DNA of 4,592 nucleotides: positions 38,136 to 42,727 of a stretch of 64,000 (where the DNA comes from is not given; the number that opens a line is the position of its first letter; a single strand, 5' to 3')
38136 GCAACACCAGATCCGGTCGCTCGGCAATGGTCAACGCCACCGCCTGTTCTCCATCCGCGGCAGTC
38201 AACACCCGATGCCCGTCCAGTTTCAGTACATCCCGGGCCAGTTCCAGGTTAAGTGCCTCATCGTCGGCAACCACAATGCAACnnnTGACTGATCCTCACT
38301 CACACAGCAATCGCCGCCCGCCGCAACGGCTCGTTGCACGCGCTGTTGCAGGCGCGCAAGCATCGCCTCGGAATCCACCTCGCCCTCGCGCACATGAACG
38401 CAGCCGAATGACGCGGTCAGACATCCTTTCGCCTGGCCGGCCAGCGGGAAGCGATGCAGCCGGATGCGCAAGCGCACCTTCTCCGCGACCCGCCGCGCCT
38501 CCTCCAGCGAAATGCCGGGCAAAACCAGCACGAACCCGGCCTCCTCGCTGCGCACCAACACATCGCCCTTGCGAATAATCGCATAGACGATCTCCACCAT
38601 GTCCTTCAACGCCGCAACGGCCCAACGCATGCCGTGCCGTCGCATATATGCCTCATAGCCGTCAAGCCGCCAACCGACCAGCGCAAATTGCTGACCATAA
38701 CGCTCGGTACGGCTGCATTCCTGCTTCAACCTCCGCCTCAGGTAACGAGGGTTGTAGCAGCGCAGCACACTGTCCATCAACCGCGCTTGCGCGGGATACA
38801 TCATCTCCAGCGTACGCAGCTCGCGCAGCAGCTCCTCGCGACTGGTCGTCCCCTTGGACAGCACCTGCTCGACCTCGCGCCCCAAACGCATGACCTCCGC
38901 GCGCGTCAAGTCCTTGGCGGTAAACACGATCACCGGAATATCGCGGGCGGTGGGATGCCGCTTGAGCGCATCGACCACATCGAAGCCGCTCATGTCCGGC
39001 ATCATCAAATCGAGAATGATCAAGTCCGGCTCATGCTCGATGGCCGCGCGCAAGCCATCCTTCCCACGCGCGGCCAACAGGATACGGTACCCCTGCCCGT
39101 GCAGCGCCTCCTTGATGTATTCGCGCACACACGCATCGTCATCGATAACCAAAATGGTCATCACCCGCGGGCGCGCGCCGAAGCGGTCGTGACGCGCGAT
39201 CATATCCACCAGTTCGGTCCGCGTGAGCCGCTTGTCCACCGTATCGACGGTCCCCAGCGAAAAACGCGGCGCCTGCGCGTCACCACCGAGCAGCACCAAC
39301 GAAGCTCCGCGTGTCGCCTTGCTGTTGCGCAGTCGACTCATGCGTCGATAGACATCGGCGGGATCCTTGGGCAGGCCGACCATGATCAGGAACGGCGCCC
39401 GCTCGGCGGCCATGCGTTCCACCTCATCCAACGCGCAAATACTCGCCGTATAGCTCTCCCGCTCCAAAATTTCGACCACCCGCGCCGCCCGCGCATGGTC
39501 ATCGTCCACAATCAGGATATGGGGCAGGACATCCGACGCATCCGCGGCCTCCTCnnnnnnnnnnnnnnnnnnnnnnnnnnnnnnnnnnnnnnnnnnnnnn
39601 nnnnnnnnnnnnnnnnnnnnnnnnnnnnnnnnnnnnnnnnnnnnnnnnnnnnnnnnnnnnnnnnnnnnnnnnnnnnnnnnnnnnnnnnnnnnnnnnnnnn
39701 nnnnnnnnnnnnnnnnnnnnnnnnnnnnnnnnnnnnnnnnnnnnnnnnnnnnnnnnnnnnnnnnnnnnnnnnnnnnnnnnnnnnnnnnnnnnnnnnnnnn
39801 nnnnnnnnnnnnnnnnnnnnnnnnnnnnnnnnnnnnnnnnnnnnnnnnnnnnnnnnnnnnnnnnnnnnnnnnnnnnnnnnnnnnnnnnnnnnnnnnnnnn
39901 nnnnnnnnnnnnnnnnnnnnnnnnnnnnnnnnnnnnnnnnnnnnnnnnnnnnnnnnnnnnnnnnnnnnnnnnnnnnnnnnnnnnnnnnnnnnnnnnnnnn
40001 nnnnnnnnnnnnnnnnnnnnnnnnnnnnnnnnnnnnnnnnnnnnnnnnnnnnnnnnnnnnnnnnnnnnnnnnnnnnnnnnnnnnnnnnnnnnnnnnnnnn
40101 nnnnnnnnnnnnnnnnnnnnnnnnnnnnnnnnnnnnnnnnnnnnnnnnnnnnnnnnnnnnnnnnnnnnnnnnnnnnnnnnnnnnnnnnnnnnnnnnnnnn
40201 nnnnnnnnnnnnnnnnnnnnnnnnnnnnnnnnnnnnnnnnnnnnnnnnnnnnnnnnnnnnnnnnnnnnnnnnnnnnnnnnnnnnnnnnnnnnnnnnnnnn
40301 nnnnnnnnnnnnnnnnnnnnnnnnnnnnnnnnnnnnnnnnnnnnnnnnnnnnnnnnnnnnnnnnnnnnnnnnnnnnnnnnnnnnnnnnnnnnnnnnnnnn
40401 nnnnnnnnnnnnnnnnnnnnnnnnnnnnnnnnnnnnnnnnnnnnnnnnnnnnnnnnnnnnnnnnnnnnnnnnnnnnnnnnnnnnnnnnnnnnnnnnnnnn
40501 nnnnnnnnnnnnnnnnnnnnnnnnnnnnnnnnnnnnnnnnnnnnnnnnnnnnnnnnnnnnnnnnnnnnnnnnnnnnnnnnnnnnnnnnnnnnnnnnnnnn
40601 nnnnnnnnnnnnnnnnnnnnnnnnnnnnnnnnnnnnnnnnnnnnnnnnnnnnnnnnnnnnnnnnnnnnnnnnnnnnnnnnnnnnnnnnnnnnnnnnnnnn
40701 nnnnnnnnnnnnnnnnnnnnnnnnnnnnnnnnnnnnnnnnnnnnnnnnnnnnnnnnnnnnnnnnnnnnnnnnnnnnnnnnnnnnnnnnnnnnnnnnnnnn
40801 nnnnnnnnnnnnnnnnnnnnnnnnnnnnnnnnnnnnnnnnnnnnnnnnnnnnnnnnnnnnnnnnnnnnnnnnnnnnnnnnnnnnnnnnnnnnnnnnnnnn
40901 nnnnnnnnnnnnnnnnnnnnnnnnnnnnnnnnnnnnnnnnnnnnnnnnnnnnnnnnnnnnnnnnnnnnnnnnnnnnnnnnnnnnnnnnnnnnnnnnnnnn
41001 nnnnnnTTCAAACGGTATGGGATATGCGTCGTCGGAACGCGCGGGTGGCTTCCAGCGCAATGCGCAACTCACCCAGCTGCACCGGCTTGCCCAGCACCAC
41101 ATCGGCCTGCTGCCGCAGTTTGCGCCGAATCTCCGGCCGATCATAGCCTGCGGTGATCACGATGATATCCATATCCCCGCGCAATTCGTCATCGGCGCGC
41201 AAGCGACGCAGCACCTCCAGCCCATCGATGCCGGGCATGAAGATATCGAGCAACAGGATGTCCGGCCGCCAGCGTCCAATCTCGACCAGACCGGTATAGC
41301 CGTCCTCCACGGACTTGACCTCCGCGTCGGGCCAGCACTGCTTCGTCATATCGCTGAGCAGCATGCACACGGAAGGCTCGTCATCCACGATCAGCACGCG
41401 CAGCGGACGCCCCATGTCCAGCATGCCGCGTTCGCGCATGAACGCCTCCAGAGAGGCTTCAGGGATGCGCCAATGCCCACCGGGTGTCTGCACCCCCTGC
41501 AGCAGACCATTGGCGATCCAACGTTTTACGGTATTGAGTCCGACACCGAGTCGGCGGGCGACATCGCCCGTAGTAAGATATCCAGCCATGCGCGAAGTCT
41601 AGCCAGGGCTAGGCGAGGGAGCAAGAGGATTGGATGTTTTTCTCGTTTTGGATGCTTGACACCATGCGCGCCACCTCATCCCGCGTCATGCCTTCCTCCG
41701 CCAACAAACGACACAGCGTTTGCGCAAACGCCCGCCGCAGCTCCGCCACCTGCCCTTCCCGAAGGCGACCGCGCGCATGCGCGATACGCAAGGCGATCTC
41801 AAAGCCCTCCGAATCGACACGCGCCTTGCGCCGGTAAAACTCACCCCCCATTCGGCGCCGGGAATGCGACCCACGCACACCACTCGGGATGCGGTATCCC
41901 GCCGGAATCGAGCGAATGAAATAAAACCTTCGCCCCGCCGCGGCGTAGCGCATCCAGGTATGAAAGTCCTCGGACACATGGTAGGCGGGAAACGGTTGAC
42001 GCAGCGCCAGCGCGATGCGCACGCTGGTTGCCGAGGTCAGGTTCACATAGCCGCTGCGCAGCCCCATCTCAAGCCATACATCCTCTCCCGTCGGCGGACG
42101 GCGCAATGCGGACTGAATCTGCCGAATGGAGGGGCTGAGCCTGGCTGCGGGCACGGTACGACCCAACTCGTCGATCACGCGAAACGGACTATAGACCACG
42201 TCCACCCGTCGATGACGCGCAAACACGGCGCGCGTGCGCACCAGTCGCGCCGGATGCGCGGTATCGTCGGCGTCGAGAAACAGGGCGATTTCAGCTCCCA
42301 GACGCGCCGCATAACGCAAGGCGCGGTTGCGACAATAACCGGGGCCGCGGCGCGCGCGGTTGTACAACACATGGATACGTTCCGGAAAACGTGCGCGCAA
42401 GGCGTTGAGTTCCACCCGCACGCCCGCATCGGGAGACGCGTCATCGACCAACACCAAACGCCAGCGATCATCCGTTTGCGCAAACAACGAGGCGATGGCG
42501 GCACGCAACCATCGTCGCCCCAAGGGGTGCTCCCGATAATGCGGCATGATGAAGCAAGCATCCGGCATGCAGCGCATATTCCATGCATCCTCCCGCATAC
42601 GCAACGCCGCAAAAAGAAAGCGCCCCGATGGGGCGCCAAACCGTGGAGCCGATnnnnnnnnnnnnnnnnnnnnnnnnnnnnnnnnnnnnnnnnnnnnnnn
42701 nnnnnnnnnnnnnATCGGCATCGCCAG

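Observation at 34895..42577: Dense co-directional signalling array next to tRNA-Thr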

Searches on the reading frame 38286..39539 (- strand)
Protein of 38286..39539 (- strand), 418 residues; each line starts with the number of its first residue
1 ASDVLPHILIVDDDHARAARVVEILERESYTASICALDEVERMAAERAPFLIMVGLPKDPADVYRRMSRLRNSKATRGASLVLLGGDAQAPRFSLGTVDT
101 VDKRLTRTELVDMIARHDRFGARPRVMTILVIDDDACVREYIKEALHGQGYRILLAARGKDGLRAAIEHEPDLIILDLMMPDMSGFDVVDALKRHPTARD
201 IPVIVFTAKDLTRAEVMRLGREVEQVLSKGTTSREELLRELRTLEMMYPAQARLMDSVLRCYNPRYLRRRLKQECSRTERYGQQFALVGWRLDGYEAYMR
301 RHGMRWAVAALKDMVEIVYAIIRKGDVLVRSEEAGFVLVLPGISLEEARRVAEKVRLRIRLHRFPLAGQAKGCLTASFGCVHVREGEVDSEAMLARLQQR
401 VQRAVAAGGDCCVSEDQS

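Call 34: search_solved_structures(query=window:38286-39539:-, max_evalue=0.001, show_alignments=1)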
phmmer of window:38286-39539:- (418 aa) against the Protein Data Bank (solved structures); distinct sequences matched with E-value up to 0.001: 183 (the best 60 are shown).
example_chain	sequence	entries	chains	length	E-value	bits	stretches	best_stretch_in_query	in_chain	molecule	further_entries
2wb4_A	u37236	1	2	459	1.8e-19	73.1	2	129-216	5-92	DIGUANYLATE CYCLASE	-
1w25_A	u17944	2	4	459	2e-19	73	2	129-216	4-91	STALKED-CELL DIFFERENTIATION CONTROLLING PROTEIN | RESPONSE REGULATOR PLED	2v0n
9g85_A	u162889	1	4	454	2.8e-19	72.4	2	129-216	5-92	Response regulator PleD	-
9g86_A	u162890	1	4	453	3.1e-19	72.3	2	129-216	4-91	Response regulator PleD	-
3c3m_A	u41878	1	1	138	1e-17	67.3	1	126-235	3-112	Response regulator receiver protein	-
12aw_A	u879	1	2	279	2.6e-15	59.4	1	124-250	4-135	HYBRID TWO-COMPONENT SYSTEM PROTEIN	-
4ja2_A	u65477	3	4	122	4e-15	58.8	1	129-239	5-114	Response regulator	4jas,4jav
6azr_B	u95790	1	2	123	7.3e-15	57.9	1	128-239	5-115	Chemotaxis regulator-transmits chemoreceptor signals to flagelllar motor components CheY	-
3dge_C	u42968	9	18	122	7.6e-15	57.9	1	129-239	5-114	Response regulator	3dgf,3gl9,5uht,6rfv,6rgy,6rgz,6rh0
9dvt_R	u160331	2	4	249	2.7e-14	56.1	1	128-246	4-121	DNA-binding dual master transcriptional regulator RpaA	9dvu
3t6k_A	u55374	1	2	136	3.1e-14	55.9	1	127-230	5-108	Response regulator receiver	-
3i5a_A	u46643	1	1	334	3.5e-14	55.7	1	128-383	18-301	Response regulator/GGDEF domain protein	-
9lbr_A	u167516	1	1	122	5.2e-14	55.1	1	129-239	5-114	Response regulator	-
6rh1_C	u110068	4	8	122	9.8e-14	54.2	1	129-239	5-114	Response regulator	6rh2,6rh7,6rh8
3bre_A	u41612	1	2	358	3e-13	52.6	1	127-361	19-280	Probable two-component response regulator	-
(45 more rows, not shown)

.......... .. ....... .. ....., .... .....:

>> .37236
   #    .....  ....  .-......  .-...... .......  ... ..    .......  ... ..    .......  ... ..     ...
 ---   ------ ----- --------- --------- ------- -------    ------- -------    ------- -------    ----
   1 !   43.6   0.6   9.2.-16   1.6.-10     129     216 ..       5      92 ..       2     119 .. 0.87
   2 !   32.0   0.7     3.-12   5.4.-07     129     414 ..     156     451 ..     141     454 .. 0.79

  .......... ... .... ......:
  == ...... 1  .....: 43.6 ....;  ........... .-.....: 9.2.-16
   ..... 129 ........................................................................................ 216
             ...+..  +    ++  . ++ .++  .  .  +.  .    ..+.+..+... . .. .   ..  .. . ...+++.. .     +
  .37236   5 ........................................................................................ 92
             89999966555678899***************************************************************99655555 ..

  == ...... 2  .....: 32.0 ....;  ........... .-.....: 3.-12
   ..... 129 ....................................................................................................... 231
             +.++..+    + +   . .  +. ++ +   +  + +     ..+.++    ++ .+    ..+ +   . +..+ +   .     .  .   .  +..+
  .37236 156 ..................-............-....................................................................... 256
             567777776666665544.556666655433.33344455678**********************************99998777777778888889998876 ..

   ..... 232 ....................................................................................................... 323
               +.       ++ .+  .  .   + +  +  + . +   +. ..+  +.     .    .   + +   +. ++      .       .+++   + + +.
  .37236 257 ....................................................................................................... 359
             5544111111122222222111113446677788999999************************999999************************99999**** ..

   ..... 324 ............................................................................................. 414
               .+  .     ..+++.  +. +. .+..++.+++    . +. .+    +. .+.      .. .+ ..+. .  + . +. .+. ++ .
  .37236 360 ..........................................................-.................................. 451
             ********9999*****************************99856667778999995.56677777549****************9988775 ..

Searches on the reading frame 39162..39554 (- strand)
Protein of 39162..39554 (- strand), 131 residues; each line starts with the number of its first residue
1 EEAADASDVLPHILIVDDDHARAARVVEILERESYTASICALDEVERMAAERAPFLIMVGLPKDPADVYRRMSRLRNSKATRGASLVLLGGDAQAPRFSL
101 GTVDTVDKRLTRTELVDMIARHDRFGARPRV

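Call 33: search_protein_families(library=pfam, proteins=[window:39162-39554:-], max_evalue=10)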
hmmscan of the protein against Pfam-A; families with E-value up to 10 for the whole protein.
window:39162-39554:- (131 aa): 1 family
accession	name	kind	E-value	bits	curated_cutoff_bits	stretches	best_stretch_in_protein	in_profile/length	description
PF00072.30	Response_reg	-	0.0052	17.4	30.2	1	13-119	1-110/111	Response regulator receiver domain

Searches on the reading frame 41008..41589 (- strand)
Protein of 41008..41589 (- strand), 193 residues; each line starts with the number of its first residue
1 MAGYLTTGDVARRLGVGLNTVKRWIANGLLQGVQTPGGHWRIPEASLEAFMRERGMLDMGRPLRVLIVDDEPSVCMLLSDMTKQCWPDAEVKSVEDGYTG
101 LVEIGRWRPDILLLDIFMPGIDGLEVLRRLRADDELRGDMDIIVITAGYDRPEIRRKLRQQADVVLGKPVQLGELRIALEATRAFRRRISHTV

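Call 6: search_protein_families(library=pfam, proteins=[window:41008-41589:-], max_evalue=0.01)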
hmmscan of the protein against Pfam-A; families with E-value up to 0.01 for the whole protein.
window:41008-41589:- (193 aa): 4 families
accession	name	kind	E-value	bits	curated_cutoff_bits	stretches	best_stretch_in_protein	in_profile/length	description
PF00072.30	Response_reg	-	4.3e-20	72.4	30.2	1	65-179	1-110/111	Response regulator receiver domain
PF12728.13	HTH_17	-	3.3e-15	56.5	27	1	4-54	1-50/51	Helix-turn-helix domain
PF00376.29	MerR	-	7.8e-05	22.9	28.2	1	6-41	1-37/38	MerR family regulatory protein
PF13384.12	HTH_23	-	0.0037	17.5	24.6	0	6-26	19-39/50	Homeodomain-like domain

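Call 32: search_solved_structures(query=window:41008-41589:-, max_evalue=0.001)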
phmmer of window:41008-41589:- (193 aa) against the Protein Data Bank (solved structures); distinct sequences matched with E-value up to 0.001: 210 (the best 60 are shown).
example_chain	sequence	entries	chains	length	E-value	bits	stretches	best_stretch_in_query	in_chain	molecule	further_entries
7qz2_A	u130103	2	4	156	9e-13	51.1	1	57-175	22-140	Histidine kinase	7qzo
9g85_A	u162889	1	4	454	6.8e-12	48.2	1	63-171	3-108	Response regulator PleD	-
2wb4_A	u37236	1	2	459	7e-12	48.2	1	63-171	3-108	DIGUANYLATE CYCLASE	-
9g86_A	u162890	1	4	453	7.4e-12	48.1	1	64-171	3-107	Response regulator PleD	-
1w25_A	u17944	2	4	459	7.8e-12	48.1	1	64-171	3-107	STALKED-CELL DIFFERENTIATION CONTROLLING PROTEIN | RESPONSE REGULATOR PLED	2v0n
3nhz_A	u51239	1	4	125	1.5e-11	47.1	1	63-179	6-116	Two component system transcriptional regulator mtrA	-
6xvu_A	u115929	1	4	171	2.5e-11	46.4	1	60-181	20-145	Response regulator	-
2jvi_A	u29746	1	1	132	3.6e-11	45.9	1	64-191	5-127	Sporulation initiation phosphotransferase F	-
9xzo_A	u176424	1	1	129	5.7e-11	45.2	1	64-172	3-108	De novo protein M1X0B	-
3lte_A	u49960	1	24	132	5.9e-11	45.2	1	61-171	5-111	Response regulator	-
2gwr_A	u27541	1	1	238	7.1e-11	44.9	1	63-180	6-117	DNA-binding response regulator mtrA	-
1pey_A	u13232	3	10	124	1.1e-10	44.3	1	64-180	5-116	Sporulation initiation phosphotransferase F | SPORULATION RESPONSE REGULATORY PROTEIN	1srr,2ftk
9ji3_J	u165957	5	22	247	1.3e-10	44.1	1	63-172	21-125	DNA-binding response regulator | Possible two component system response transcriptional positive regulator PhoP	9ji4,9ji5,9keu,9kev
3r0j_A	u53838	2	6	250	1.3e-10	44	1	63-172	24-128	POSSIBLE TWO COMPONENT SYSTEM RESPONSE TRANSCRIPTIONAL POSITIVE REGULATOR PHOP | Response regulator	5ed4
1f51_E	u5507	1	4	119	1.3e-10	44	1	64-179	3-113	SPORULATION INITIATION PHOSPHOTRANSFERASE F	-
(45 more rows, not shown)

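Call 52: search_protein_families(library=ncbifam, proteins=[window:41008-41589:-], max_evalue=0.00001)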
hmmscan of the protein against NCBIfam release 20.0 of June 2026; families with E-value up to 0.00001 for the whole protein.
window:41008-41589:- (193 aa): 61 families (the best 25 are shown)
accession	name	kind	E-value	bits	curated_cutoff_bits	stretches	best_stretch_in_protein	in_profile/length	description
NF007969.0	PRK10693.1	equivalog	2.5e-13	49.7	329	1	64-174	9-115/337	two-component system response regulator RssB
NF007135.0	PRK09581.1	equivalog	4.6e-13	48.8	474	1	64-173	4-110/457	PleD family two-component system response regulator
TIGR01764.1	excise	domain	5.7e-13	49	28.8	1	4-52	1-48/49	excisionase family DNA-binding protein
NF040689.1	MtrAB_MtrA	equivalog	5.8e-13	48.7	300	1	65-178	1-108/219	MtrAB system response regulator MtrA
TIGR02875.1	spore_0_A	equivalog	2.4e-12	46.7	200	1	62-175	2-114/262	sporulation transcription factor Spo0A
TIGR02154.1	PhoB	equivalog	2e-11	43.6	296.2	1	64-182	4-119/226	phosphate regulon transcriptional regulator PhoB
TIGR01818.1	ntrC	equivalog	2.4e-11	43.1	558.6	1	65-179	1-109/463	nitrogen regulation protein NR(I)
NF008469.0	PRK11361.1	equivalog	3.1e-11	42.6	714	1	64-180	6-117/461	acetoacetate metabolism transcriptional regulator AtoC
NF045901.1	HisKinLetSLeg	equivalog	3.5e-11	41.9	1650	1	61-175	671-781/906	two-component system sensor histidine kinase LetS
NF051850.1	RespRegRprY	equivalog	3.8e-11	42.9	370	1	61-182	3-119/234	response regulator transcription factor RprY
NF008099.0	PRK10841.1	equivalog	4.1e-11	41.4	920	1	60-186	822-943/949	two-component system sensor histidine kinase RcsC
NF040534.1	resp_reg_YycF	equivalog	4.2e-11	42.5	340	1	64-179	2-111/231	response regulator YycF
NF007935.0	PRK10651.1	equivalog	6.5e-11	41.8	250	1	62-182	6-123/216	two-component system response regulator NarL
NF011874.0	PRK15347.1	equivalog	6.7e-11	41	852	1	63-184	691-811/921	two component system sensor kinase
NF007005.1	PRK09468.1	equivalog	1.9e-10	40.6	331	1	64-188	5-122/237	osmolarity response regulator transcription factor OmpR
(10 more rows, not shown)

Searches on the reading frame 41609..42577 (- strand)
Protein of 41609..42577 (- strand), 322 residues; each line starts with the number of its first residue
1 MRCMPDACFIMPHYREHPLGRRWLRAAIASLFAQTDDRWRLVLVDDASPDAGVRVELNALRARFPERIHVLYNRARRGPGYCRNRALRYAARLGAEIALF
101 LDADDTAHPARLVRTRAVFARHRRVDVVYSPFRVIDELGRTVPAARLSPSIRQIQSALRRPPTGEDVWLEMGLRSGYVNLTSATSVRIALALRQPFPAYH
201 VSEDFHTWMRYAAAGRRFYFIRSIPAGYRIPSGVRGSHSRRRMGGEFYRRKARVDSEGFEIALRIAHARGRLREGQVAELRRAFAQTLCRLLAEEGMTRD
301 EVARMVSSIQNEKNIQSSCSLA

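Call 6: search_protein_families(library=pfam, proteins=[window:41609-42577:-], max_evalue=0.01)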
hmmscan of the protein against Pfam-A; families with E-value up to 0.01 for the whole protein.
window:41609-42577:- (322 aa): 4 families
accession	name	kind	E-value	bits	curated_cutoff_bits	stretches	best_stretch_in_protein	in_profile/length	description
PF00535.33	Glycos_transf_2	-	2.1e-19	70.5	23.3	1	9-152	2-138/168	Glycosyl transferase family 2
PF13641.12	Glyco_tranf_2_3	-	2.9e-07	31.2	27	1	9-220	5-203/230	Glycosyltransferase like family 2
PF13632.12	Glyco_trans_2_3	-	0.00053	20.3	27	1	99-224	3-119/198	Glycosyl transferase family group 2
PF10111.15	Glyco_tranf_2_2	-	0.0025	17.8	27.3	1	21-111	12-98/276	Glycosyltransferase like family 2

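Call 52: search_protein_families(library=ncbifam, proteins=[window:41609-42577:-], max_evalue=0.00001)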
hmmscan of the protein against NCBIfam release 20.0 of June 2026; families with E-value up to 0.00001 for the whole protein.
window:41609-42577:- (322 aa): 3 families
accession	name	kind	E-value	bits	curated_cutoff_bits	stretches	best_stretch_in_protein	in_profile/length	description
NF053739.1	GlytfEpsEBac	equivalog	5.6e-12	45.2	450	1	24-221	16-195/265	glycosyltransferase EpsE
NF047683.1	TeichurnBiosyTuaG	equivalog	4.1e-11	43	400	1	21-142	18-133/252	teichuronic acid biosynthesis protein TuaG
NF007482.0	PRK10073.1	equivalog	1.6e-06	27.3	423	1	21-131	18-121/334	glycosyltransferase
